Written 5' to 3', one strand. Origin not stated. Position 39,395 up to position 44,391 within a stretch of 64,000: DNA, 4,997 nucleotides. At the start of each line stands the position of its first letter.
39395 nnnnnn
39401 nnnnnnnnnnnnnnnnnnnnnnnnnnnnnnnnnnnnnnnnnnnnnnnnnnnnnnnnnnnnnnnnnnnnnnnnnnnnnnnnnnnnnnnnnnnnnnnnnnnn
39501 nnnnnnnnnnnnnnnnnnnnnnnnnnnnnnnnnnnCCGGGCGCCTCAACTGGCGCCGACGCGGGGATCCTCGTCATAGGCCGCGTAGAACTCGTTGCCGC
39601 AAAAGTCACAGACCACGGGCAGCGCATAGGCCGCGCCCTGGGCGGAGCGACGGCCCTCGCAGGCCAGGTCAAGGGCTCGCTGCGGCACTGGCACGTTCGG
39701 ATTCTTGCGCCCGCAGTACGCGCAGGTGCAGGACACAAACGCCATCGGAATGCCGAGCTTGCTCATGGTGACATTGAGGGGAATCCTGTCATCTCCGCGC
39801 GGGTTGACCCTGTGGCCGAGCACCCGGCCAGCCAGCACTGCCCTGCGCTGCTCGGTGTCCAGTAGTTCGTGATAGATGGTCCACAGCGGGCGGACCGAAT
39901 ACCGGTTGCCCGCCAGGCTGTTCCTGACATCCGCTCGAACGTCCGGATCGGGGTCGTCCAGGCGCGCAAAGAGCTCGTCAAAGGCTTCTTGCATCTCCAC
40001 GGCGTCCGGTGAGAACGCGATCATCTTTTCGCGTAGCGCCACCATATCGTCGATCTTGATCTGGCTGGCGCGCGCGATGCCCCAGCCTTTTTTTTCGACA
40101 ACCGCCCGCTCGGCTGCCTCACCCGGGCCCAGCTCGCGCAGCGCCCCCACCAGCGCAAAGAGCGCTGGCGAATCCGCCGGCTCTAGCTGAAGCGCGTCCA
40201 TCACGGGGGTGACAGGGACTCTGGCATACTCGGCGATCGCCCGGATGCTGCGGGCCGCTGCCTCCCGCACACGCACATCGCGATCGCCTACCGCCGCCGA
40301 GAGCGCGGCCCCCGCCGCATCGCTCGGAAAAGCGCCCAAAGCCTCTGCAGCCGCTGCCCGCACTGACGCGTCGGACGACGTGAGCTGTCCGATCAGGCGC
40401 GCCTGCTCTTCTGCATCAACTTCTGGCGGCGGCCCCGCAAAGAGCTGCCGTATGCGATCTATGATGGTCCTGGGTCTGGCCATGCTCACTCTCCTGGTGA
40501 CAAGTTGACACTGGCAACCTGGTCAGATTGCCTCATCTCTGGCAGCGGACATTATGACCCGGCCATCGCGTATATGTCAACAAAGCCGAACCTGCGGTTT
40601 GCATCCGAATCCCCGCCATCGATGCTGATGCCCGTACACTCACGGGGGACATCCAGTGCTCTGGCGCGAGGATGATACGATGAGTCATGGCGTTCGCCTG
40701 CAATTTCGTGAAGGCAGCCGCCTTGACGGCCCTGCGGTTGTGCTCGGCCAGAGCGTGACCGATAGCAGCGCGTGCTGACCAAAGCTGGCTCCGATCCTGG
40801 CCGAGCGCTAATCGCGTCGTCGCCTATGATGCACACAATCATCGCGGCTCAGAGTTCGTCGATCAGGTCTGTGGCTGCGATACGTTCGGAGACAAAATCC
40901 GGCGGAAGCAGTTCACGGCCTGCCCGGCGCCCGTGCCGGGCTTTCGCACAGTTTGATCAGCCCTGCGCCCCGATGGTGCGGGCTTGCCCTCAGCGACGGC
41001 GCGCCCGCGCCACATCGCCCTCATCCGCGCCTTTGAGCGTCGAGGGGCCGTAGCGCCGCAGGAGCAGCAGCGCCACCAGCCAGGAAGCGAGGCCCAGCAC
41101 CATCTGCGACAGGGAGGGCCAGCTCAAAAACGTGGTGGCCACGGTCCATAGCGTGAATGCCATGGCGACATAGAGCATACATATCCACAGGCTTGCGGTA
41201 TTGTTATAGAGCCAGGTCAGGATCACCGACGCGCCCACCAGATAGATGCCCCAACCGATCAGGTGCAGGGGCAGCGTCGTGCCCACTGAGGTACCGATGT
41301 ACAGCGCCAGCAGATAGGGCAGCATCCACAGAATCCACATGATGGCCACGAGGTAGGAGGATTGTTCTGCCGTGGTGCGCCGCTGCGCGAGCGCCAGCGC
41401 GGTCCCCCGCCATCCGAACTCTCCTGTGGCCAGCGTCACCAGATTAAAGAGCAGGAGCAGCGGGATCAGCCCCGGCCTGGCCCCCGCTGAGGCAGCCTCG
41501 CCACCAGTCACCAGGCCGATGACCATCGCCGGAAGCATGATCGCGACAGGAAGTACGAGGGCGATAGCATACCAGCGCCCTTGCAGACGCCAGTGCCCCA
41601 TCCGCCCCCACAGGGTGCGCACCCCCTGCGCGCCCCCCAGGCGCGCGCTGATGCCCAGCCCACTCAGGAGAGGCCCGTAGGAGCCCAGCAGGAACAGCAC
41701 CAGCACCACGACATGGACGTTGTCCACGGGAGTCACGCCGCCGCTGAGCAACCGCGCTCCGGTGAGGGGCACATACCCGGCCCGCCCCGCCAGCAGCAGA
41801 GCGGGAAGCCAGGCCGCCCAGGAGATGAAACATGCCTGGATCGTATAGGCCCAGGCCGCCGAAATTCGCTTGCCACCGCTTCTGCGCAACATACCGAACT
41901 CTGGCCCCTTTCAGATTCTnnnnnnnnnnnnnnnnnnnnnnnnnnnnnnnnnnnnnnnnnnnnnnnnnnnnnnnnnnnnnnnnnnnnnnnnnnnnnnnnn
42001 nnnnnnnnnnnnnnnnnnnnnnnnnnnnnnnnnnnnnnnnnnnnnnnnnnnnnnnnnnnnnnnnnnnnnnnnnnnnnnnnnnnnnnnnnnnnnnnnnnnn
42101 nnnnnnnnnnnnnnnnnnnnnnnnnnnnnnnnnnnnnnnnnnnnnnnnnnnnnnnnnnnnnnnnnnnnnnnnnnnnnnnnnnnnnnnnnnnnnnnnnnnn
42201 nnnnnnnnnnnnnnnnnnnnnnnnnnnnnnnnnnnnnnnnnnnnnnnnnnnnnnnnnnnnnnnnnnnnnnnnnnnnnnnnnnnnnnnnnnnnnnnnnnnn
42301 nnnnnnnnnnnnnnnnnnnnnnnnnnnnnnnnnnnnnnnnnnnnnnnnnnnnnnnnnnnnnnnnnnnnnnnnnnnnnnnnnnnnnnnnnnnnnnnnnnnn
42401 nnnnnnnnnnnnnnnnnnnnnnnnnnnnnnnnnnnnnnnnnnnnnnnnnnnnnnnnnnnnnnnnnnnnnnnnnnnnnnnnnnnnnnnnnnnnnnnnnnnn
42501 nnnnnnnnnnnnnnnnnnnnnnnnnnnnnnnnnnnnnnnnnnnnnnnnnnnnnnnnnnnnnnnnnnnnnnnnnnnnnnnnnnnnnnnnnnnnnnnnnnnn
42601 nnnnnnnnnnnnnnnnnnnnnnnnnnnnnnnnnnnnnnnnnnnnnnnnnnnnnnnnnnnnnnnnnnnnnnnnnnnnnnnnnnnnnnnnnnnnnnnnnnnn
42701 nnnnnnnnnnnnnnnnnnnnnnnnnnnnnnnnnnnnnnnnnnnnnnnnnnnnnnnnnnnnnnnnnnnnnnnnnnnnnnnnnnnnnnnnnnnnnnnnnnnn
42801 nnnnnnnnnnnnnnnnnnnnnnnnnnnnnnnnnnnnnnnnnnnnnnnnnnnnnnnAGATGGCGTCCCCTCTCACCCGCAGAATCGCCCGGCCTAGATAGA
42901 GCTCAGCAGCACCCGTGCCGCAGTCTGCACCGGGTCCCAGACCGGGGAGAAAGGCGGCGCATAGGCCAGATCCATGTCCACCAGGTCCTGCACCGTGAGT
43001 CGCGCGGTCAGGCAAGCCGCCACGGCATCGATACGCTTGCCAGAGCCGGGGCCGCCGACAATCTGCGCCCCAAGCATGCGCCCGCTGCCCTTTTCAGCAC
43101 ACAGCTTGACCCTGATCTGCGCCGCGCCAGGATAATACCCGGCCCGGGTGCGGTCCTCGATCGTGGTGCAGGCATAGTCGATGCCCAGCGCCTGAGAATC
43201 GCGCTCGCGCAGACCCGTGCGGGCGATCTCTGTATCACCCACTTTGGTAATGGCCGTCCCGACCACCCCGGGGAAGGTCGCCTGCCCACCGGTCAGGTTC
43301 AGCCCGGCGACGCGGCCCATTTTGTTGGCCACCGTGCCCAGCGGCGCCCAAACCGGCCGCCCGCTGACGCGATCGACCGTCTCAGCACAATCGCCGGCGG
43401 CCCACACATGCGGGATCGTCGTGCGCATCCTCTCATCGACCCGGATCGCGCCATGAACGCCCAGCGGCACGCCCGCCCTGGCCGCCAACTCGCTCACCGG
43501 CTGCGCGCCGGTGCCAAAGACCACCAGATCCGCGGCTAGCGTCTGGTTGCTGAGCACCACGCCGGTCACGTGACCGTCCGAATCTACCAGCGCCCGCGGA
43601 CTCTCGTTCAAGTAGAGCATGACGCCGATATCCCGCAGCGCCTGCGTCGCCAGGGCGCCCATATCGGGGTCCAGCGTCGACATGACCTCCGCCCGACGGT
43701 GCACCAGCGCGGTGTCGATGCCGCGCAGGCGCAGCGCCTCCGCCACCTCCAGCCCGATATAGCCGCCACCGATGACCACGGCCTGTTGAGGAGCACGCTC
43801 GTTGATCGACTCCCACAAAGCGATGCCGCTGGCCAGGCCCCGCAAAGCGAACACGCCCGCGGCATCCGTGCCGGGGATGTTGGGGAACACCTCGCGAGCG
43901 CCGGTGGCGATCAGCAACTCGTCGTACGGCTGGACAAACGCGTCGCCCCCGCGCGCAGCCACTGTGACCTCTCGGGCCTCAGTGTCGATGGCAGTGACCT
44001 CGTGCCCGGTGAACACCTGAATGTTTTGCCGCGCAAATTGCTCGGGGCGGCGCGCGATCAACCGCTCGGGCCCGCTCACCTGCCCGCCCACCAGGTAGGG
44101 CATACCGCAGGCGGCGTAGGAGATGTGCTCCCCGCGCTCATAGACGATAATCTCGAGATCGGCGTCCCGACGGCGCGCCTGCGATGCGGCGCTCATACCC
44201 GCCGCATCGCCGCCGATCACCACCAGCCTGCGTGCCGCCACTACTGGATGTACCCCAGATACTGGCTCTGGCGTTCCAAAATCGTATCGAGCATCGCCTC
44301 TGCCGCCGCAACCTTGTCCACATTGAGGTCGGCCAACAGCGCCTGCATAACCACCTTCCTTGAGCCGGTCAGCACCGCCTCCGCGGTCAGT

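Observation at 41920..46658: Four-gene operon: ADP-ribosylglycohydrolase-fold protein, GH4 glycosidase, CoADR/Nox-type flavoprotein disulfide reductase, Fe-S Old Yellow Enzyme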

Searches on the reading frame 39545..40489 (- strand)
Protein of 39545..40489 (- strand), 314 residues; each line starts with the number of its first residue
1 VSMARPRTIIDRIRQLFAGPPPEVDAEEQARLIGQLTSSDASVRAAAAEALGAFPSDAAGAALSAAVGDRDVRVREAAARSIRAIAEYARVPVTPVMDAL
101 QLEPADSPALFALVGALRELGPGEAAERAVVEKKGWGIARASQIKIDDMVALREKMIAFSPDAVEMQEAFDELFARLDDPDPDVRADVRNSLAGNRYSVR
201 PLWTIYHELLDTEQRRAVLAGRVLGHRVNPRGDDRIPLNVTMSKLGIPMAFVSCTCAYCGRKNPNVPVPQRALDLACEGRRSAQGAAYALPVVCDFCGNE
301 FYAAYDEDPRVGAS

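Call 3: search_protein_families(library=pfam, proteins=[window:39545-40489:-])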
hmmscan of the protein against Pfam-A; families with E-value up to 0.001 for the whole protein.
window:39545-40489:- (314 aa): 3 families
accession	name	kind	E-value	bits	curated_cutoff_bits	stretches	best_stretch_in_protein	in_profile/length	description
PF13646.12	HEAT_2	-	4.1e-11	43.4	27.7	1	32-90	4-61/88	HEAT repeats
PF02985.28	HEAT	-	1.6e-08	34.4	23.5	0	32-54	5-27/31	HEAT repeat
PF13513.12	HEAT_EZ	-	2.4e-07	31.6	27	0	18-53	15-54/55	HEAT-like repeat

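Call 4: search_protein_families(library=ncbifam, proteins=[window:39545-40489:-])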
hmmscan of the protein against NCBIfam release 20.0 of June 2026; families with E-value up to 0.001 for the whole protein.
window:39545-40489:- (314 aa): 0 families

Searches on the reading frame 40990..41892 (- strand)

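Call 3: search_protein_families(library=pfam, proteins=[window:40990-41892:-])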
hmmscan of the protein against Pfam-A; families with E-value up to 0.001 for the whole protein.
window:40990-41892:- (300 aa): 1 family
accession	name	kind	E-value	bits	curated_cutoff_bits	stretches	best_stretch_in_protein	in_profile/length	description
PF02517.21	Rce1-like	-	9.6e-06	26.2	22.4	1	141-241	3-86/93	Type II CAAX prenyl endopeptidase Rce1-like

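Call 4: search_protein_families(library=ncbifam, proteins=[window:40990-41892:-])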
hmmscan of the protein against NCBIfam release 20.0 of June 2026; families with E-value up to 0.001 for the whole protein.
window:40990-41892:- (300 aa): 1 family
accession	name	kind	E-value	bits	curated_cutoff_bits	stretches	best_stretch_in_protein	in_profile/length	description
NF041656.1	CPBP_MmRce1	equivalog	3.9e-05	23.3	425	1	109-234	88-219/271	MmRce1 family CPBP family CAAX prenyl protease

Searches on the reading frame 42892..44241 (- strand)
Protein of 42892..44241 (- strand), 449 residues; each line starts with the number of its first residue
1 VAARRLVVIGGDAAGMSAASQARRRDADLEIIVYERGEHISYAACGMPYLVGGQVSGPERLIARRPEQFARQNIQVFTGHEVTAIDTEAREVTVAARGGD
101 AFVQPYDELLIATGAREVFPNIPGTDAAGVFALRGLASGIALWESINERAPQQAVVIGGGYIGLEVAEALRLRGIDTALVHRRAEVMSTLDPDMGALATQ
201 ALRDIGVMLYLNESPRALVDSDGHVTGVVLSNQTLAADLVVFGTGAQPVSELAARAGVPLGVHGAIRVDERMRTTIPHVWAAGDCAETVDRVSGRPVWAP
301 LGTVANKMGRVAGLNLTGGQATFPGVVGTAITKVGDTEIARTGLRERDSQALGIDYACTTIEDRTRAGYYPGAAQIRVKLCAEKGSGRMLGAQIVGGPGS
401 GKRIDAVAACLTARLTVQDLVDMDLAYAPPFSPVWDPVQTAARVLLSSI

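Call 3: search_protein_families(library=pfam, proteins=[window:42892-44241:-])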
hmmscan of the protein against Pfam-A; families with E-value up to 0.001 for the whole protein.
window:42892-44241:- (449 aa): 11 families
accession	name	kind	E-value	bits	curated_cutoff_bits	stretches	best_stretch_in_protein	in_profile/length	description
PF07992.20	Pyr_redox_2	-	2.3e-61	208.2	26.1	1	5-290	2-282/291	Pyridine nucleotide-disulphide oxidoreductase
PF00070.33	Pyr_redox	-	1.5e-23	83.5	22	1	154-231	2-80/82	Pyridine nucleotide-disulphide oxidoreductase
PF02852.28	Pyr_redox_dim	-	2.1e-16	60.5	25.3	1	331-434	3-105/110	Pyridine nucleotide-disulphide oxidoreductase, dimerisation domain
PF13738.12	Pyr_redox_3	-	7.2e-08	32.5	30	1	70-283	92-305/305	Pyridine nucleotide-disulphide oxidoreductase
PF01266.30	DAO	-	2e-07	31.3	27.9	0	154-185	2-33/353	FAD dependent oxidoreductase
PF03486.20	HI0933_like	-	2.7e-07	30.7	50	0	5-39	2-34/244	HI0933-like protein Rossmann domain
PF13450.12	NAD_binding_8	-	5.3e-07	30.3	21.9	1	8-41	1-32/68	NAD(P)-binding Rossmann-like domain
PF00890.30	FAD_binding_2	-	1.1e-05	25.3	20.4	0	6-43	2-41/414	FAD binding domain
PF12831.13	FAD_oxidored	-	0.00037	20.3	27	0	6-29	2-25/416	FAD dependent oxidoreductase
PF01134.28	GIDA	-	0.00061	19.4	22.1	0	154-186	2-34/391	Glucose inhibited division protein A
PF01262.27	AlaDh_PNT_C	-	0.00092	19.1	23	0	145-198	22-75/214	Alanine dehydrogenase/PNT, C-terminal domain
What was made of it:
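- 42892..44241 (-): Single-cysteine CoADR/Nox-family flavoprotein (449 aa). Its GTG start overlaps the GH4 stop by 1 nt. Pyr_redox_2, Pyr_redox and Pyr_redox_dim (call 3).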

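Call 4: search_protein_families(library=ncbifam, proteins=[window:42892-44241:-])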
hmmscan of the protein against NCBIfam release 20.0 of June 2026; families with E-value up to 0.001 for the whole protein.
window:42892-44241:- (449 aa): 61 families (the best 25 are shown)
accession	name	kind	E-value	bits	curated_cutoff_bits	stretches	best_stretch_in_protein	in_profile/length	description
TIGR03385.1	CoA_CoA_reduc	equivalog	4.8e-131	437.6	578.8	1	5-441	1-438/439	CoA-disulfide reductase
NF007123.0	PRK09564.1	equivalog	3.8e-127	424.6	458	1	5-442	2-440/444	CoA-disulfide reductase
NF010037.0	PRK13512.1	equivalog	9e-77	258.8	394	1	5-434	3-426/438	CoA-disulfide reductase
NF046103.1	NOXase_Strep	equivalog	1.7e-65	221.8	600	1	6-442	2-438/442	H2O-forming NADH oxidase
NF045765.1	PhenlGlyoxDHPadH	equivalog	1.8e-48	165.4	475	1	6-321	5-312/416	NADH-dependent phenylglyoxylate dehydrogenase subunit epsilon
TIGR02053.1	MerA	equivalog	7.3e-47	160.4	454.45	1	87-427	114-439/465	mercury(II) reductase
TIGR02374.1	nitri_red_nirB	equivalog_domain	1.7e-45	155.7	578.35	1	6-348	1-335/794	nitrite reductase large subunit NirB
NF004943.0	PRK06292.2-1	equivalog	1.8e-34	119.3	432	1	72-424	101-438/456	dihydrolipoyl dehydrogenase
NF003437.0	PRK04965.1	equivalog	2.4e-34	119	392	1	5-292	4-281/378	NADH:flavorubredoxin reductase NorW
NF041682.1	ant_diox_AndAa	equivalog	9.3e-34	116.8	650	1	1-323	1-316/406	anthranilate 1,2-dioxygenase system ferredoxin--NAD(+) reductase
NF042949.2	3PPDioc_HcaD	equivalog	1.8e-33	115.8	450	1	5-289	3-279/386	3-phenylpropionate/cinnamic acid dioxygenase ferredoxin--NAD(+) reductase subunit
NF010311.1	PRK13748.1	subfamily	9e-33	113.9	600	1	87-426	213-533/560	mercury(II) reductase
TIGR01350.1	lipoamide_DH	equivalog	7.2e-32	110.7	408.8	1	148-423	167-436/461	dihydrolipoyl dehydrogenase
NF011565.0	PRK14989.1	subfamily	8e-28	97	883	1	3-331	3-322/847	nitrite reductase large subunit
NF004991.0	PRK06370.1-3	subfamily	2e-27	96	620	1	106-423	165-469/509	FAD-containing oxidoreductase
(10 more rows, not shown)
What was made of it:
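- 42892..44241 (-): TIGR03385 scores 437.6 against a cutoff of 578.8, and PRK09564 scores 424.6 against 458 (call 4).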

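Call 44: search_solved_structures(query=window:42892-44241:-, max_evalue=1e-30, show_alignments=2)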
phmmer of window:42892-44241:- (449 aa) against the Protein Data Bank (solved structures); distinct sequences matched with E-value up to 1e-30: 32.
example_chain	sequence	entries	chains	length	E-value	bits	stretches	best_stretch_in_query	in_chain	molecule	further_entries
6ruz_A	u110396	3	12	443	6.6e-108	364.4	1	4-443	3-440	NADH oxidase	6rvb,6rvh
6pfz_D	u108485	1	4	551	8e-97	327.8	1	6-446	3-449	NADH oxidase (NoxA-3)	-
3icr_A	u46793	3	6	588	3.1e-91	309.4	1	3-440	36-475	Coenzyme A-Disulfide Reductase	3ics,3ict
5l1n_A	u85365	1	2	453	1.1e-89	304.3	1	4-445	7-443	Coenzyme A disulfide reductase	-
3cgb_A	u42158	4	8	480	2.8e-89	303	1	5-443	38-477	Pyridine nucleotide-disulfide oxidoreductase, class I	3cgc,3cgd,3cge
3kd9_A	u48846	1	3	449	4.7e-89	302.2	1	1-445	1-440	Coenzyme A disulfide reductase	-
4fx9_A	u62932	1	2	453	9.9e-89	301.2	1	4-445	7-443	Coenzyme A disulfide reductase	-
3ntd_A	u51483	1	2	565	6.1e-85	288.7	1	4-444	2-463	FAD-dependent pyridine nucleotide-disulphide oxidoreductase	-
3nta_A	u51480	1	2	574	6.4e-85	288.6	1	4-444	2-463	FAD-dependent pyridine nucleotide-disulphide oxidoreductase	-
4ocg_A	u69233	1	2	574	4.7e-84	285.8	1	4-444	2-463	FAD-dependent pyridine nucleotide-disulphide oxidoreductase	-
8a56_A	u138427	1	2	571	1.5e-83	284.1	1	4-440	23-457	Coenzyme A-persulfide reductase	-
3nt6_A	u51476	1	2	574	2.3e-83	283.5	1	4-444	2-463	FAD-dependent pyridine nucleotide-disulphide oxidoreductase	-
3iwa_A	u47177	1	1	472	7e-70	239.1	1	1-444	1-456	FAD-dependent pyridine nucleotide-disulphide oxidoreductase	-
1yqz_A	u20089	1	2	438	4.7e-59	203.4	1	5-436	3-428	coenzyme A disulfide reductase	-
4em3_A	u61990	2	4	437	5.5e-59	203.2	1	5-436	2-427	Coenzyme A disulfide reductase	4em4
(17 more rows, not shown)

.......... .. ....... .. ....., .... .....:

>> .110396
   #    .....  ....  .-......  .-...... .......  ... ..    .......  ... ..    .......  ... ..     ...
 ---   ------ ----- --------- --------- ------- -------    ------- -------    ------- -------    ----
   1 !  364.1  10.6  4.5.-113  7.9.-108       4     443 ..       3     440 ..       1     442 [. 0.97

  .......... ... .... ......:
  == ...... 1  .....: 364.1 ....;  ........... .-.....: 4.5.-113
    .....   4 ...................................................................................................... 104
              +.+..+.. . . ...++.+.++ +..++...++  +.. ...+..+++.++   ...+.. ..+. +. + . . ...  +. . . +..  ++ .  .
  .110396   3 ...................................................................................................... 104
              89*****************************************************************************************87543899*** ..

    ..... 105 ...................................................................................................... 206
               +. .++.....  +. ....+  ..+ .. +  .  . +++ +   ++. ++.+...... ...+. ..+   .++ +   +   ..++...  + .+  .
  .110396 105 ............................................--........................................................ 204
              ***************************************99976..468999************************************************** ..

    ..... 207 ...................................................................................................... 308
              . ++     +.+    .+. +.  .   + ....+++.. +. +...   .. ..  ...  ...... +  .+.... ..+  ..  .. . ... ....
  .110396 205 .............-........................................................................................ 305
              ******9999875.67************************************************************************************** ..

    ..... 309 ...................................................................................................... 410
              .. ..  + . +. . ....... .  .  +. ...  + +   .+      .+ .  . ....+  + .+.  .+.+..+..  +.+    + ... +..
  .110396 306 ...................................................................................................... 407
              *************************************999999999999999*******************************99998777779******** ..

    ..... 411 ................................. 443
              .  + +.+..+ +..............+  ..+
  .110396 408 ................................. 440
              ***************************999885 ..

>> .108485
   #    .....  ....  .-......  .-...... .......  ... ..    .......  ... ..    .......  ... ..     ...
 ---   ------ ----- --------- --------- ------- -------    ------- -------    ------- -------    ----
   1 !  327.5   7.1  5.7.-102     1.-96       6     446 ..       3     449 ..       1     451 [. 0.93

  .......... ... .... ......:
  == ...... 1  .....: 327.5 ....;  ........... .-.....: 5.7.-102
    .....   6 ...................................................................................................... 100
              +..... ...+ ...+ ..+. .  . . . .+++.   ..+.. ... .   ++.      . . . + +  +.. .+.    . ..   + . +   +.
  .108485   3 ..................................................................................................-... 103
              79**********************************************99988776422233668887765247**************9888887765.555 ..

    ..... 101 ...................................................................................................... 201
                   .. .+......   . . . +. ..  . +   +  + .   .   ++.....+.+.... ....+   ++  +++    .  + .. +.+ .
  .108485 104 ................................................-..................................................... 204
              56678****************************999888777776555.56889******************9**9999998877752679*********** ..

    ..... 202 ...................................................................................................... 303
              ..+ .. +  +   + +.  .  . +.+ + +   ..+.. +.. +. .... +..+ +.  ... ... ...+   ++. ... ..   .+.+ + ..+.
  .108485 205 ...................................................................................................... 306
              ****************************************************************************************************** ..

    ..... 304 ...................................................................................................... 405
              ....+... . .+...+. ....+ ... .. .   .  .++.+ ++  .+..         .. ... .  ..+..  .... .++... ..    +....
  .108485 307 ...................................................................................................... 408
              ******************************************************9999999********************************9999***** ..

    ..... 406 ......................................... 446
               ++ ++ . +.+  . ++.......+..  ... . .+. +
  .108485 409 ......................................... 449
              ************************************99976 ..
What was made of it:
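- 42892..44241 (-): The closest structure is 6ruz 'NADH oxidase' at 6.6e-108, followed by CoADRs and persulfide reductases (call 44).
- On CoADR/Nox/Npx single-Cys flavoprotein group: The protein aligns full-length with 6ruz and the CoADR structures (call 44).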
